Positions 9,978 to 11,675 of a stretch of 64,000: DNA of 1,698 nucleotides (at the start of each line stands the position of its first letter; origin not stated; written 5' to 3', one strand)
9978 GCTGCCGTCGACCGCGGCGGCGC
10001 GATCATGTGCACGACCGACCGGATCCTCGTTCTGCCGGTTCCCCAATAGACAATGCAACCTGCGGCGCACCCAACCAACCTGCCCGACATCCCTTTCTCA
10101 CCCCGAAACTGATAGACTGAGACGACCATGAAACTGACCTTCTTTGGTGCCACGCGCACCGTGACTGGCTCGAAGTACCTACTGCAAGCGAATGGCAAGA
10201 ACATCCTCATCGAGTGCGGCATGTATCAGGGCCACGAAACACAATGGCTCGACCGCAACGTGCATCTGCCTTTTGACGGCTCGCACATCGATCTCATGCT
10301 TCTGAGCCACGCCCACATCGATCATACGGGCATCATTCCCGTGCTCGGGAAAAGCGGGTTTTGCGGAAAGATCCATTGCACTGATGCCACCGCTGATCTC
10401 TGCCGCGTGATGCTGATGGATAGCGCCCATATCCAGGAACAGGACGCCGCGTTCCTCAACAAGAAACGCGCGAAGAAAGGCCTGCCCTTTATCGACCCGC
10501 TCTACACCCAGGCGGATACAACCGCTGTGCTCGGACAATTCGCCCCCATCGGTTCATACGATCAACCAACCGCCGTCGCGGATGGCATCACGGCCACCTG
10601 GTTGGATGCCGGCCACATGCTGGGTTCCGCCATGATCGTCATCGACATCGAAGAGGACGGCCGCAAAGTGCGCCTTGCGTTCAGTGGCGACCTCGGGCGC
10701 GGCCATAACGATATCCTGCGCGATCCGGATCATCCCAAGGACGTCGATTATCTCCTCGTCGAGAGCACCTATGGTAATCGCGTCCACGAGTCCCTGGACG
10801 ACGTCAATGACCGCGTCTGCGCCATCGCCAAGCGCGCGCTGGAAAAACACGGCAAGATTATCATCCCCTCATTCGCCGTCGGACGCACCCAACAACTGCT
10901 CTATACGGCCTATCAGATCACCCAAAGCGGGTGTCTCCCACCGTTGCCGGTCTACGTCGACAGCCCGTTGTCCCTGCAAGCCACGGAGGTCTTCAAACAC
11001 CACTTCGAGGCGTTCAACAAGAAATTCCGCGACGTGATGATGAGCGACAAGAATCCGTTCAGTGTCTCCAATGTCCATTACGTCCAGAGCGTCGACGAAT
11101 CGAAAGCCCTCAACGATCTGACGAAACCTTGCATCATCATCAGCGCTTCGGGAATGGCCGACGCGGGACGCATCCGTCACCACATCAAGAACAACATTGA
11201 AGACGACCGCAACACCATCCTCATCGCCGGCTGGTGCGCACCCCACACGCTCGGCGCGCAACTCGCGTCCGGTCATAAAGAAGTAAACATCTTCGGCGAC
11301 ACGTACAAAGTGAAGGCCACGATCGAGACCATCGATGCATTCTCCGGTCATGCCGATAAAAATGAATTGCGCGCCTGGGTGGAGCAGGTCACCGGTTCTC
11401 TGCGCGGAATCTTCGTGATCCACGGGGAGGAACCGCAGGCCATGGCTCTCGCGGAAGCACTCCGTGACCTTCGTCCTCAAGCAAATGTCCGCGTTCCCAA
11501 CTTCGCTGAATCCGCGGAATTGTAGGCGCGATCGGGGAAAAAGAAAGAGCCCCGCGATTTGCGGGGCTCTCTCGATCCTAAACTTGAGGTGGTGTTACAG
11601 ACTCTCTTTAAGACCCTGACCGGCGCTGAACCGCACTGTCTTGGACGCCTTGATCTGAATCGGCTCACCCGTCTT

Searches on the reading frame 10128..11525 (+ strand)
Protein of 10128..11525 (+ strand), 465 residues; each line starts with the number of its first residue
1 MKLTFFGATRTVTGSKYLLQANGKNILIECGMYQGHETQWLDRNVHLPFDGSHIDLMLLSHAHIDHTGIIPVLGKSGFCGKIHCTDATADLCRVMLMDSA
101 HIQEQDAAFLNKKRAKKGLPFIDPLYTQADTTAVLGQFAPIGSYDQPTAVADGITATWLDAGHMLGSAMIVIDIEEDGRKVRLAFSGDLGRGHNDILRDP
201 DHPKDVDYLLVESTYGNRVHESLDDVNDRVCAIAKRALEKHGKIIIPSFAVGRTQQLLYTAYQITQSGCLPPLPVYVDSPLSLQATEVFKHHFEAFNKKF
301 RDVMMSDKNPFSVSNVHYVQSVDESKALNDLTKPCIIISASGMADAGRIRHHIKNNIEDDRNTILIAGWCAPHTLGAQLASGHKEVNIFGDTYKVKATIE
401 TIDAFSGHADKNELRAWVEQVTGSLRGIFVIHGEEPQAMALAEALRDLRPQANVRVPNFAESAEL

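Call 52: search_protein_families(library=pfam, proteins=[window:10128-11525:+], max_evalue=0.0001)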
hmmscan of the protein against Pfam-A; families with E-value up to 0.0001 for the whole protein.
window:10128-11525:+ (465 aa): 5 families
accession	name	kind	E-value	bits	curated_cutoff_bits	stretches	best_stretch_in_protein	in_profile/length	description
PF10996.14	Beta-Casp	-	5.7e-35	120.9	27.7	1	254-379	1-120/120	Beta-Casp domain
PF07521.17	RMMBL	-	1.2e-16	60.9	21.6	1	393-456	2-62/63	Zn-dependent metallo-hydrolase RNA specificity domain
PF00753.33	Lactamase_B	-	8.9e-10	39.3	22.7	1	17-200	9-161/196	Metallo-beta-lactamase superfamily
PF16661.11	Lactamase_B_6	-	1.8e-07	31.2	27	1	18-174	1-151/193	Metallo-beta-lactamase superfamily domain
PF12706.13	Lactamase_B_2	-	2.5e-07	30.9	27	1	25-214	2-165/200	Beta-lactamase superfamily domain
